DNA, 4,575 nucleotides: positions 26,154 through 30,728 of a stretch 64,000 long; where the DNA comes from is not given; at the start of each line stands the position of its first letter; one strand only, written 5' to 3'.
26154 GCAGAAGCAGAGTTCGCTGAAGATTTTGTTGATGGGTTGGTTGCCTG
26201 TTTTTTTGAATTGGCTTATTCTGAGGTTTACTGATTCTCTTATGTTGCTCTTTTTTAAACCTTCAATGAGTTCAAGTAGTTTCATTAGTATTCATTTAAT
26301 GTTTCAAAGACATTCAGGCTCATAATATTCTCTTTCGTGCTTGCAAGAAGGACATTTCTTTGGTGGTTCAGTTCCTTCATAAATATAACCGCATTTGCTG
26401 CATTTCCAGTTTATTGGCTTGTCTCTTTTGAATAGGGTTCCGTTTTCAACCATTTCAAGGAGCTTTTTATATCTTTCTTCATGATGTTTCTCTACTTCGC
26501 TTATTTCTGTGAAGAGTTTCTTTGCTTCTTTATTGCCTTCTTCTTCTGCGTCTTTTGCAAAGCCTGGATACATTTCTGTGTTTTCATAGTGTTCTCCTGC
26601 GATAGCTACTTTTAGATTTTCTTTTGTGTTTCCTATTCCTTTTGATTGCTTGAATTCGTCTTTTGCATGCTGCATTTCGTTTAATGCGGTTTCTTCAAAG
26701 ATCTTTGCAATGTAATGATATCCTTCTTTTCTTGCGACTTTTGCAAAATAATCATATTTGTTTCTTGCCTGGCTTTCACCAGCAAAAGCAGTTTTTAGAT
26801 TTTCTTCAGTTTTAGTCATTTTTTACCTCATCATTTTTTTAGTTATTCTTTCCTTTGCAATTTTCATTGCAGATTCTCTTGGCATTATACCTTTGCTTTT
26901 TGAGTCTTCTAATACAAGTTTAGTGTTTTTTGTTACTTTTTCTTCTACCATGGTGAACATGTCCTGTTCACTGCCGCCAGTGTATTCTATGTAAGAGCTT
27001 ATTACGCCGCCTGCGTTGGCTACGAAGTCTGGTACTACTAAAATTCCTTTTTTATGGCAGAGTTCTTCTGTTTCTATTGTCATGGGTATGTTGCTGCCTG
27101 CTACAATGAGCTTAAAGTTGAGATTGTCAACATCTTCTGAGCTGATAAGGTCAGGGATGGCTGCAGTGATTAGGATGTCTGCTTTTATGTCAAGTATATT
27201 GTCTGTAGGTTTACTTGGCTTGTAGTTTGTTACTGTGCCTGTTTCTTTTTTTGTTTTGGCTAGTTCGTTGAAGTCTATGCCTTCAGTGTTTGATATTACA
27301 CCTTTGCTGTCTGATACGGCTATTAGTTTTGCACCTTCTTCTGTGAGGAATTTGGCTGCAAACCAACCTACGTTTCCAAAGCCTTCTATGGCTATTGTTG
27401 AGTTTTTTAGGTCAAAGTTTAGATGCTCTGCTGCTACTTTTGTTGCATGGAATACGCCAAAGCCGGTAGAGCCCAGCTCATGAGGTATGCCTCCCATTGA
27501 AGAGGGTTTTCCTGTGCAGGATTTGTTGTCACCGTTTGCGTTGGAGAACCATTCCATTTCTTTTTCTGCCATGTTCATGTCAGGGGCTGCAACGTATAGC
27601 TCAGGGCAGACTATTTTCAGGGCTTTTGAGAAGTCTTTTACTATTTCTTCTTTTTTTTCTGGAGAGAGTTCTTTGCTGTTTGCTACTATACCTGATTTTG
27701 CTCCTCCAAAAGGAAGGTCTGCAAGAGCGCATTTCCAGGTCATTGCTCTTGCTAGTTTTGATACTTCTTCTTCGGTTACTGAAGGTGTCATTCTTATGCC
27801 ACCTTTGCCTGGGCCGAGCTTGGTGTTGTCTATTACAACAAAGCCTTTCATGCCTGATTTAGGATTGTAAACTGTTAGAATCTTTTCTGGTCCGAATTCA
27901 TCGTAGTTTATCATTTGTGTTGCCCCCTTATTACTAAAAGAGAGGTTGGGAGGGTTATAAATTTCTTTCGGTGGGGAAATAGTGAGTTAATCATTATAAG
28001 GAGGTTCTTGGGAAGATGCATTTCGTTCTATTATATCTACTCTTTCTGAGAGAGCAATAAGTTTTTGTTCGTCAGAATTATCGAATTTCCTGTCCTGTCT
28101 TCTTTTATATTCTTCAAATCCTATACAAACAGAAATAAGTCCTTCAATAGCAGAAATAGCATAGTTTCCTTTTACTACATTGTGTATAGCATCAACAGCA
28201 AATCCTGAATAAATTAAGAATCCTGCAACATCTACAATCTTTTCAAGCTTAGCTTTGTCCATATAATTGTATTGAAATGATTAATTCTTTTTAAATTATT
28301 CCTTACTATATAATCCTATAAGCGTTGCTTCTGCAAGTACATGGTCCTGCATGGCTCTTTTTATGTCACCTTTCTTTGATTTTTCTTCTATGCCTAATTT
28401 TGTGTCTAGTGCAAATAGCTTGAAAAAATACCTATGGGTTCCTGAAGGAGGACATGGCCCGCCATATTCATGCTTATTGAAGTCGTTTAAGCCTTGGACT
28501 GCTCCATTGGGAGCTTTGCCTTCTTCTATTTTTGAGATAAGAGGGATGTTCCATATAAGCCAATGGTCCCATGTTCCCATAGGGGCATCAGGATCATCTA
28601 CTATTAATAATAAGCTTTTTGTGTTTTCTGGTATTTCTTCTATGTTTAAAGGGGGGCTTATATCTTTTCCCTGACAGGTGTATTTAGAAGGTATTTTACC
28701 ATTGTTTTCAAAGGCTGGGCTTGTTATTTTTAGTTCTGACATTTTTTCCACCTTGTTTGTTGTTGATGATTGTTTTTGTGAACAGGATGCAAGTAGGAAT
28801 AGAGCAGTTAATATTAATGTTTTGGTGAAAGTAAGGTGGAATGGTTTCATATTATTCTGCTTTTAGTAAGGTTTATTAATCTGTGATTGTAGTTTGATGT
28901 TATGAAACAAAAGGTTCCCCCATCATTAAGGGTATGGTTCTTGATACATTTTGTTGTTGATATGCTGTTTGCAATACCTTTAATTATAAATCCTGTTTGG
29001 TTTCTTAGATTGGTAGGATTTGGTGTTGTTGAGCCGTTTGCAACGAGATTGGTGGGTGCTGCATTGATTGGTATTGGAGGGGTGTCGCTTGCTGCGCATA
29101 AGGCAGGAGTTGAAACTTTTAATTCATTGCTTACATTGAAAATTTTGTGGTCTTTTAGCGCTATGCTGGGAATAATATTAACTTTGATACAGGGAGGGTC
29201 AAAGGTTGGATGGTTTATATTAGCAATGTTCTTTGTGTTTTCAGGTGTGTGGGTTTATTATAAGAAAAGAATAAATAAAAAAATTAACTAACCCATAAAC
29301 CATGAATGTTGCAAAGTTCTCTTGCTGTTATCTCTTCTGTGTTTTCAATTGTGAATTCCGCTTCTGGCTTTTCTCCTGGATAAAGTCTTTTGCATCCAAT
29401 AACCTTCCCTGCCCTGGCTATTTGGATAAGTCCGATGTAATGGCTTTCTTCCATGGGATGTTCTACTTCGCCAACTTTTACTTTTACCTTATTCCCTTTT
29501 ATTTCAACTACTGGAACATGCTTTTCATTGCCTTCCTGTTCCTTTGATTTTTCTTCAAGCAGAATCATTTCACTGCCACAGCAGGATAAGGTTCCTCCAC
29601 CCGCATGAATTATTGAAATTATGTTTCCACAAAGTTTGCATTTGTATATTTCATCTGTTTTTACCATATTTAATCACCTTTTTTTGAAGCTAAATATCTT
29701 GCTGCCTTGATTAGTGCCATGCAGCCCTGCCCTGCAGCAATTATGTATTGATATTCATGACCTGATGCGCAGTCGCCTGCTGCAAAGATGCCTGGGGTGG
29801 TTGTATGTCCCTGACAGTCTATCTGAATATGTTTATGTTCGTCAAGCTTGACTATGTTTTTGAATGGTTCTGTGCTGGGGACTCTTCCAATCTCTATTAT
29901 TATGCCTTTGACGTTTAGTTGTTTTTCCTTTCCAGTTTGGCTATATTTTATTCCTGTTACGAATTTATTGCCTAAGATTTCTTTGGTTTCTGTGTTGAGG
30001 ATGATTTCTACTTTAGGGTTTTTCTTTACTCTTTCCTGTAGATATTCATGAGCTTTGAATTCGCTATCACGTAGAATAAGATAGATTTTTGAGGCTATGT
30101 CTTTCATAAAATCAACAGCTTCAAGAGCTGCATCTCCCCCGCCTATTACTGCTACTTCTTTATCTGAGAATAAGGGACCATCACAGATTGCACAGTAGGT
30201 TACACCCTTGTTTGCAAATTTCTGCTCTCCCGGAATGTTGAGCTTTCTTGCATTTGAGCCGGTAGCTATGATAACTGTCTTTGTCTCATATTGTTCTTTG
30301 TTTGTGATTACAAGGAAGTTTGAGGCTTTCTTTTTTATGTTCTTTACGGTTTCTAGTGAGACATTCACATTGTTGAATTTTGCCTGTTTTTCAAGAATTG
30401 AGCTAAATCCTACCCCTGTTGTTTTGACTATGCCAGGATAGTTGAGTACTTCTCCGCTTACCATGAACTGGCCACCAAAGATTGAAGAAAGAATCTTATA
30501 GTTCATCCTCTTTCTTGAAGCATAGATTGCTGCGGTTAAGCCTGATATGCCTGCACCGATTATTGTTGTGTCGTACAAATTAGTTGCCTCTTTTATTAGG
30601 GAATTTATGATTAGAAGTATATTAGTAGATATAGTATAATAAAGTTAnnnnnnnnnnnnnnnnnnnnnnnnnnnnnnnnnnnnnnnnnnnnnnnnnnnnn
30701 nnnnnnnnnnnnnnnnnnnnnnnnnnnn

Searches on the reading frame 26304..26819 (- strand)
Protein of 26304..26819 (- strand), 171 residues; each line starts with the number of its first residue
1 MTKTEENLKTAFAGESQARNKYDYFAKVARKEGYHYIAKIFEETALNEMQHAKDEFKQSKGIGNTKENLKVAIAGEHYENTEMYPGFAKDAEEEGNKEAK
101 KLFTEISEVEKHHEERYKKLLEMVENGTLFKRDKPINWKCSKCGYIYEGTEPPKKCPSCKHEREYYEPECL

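Call 61: search_protein_families(library=pfam, proteins=[window:26304-26819:-], max_evalue=0.001)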
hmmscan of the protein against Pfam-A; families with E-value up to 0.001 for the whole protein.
window:26304-26819:- (171 aa): 5 families
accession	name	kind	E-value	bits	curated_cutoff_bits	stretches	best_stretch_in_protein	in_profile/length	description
PF02915.23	Rubrerythrin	-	1.2e-28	100.6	22.8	1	6-121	1-137/137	Rubrerythrin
PF21349.2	RUBY_RBDX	-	5e-13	48.7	26.5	1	138-167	1-30/30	Rubrerythrin, rubredoxin-like domain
PF01155.25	HypA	-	1.5e-05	25.4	28.9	1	89-163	16-96/112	Hydrogenase/urease nickel incorporation, metallochaperone, hypA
PF23458.2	DUF7130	-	2.9e-05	24.3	35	1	122-164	39-81/89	Domain of unknown function (DUF7130)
PF00210.30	Ferritin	-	8e-05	23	24.5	0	6-124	2-106/142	Ferritin-like domain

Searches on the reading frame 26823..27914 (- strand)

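Call 61: search_protein_families(library=pfam, proteins=[window:26823-27914:-], max_evalue=0.001)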
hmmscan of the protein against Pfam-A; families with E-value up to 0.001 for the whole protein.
window:26823-27914:- (363 aa): 3 families
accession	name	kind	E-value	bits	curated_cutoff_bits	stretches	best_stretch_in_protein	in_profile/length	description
PF00208.27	ELFV_dehydrog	-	3.1e-54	184.7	23.4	1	141-362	1-238/241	Glutamate/Leucine/Phenylalanine/Valine dehydrogenase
PF02812.23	ELFV_dehydrog_N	-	6.4e-32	110.4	25.3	1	9-124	1-124/129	Glu/Leu/Phe/Val dehydrogenase, dimerisation domain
PF02826.25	2-Hacid_dh_C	-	0.00049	20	25.1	1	163-237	28-105/178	D-isomer specific 2-hydroxyacid dehydrogenase, NAD binding domain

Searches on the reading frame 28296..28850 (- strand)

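Call 61: search_protein_families(library=pfam, proteins=[window:28296-28850:-], max_evalue=0.001)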
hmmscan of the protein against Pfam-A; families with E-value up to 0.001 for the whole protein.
window:28296-28850:- (184 aa): 1 family
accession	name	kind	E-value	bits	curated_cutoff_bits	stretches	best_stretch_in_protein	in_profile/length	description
PF01161.25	PBP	-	1.3e-42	145.8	24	1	52-181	1-135/135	Phosphatidylethanolamine-binding protein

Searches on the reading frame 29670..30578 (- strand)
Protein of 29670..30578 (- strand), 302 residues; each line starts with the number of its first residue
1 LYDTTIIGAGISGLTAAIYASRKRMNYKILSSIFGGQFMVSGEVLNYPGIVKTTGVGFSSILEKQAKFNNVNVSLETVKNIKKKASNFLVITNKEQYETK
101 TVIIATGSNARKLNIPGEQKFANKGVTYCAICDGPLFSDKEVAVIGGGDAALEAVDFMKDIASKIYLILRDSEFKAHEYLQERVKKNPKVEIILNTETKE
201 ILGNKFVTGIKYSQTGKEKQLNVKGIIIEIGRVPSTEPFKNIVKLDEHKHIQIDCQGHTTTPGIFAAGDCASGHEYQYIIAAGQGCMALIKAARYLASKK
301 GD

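Call 61: search_protein_families(library=pfam, proteins=[window:29670-30578:-], max_evalue=0.001)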
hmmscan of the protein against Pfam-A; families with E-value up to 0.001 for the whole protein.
window:29670-30578:- (302 aa): 8 families
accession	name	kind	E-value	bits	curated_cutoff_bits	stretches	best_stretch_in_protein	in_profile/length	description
PF07992.20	Pyr_redox_2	-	1.3e-44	153.2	26.1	1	2-285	1-291/291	Pyridine nucleotide-disulphide oxidoreductase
PF13738.12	Pyr_redox_3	-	4.5e-23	82.4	30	1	62-268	87-305/305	Pyridine nucleotide-disulphide oxidoreductase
PF00070.33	Pyr_redox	-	7.3e-14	52.5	22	1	142-212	2-79/82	Pyridine nucleotide-disulphide oxidoreductase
PF01134.28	GIDA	-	5.6e-06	26.1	22.1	0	66-122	106-164/391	Glucose inhibited division protein A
PF03486.20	HI0933_like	-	0.00018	21.5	50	0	61-110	114-166/244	HI0933-like protein Rossmann domain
PF01262.27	AlaDh_PNT_C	-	0.00055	19.9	23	0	140-187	29-74/214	Alanine dehydrogenase/PNT, C-terminal domain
PF01266.30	DAO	-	0.00059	19.9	27.9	0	3-24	1-22/353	FAD dependent oxidoreductase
PF13450.12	NAD_binding_8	-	0.00084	20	21.9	0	6-29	1-24/68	NAD(P)-binding Rossmann-like domain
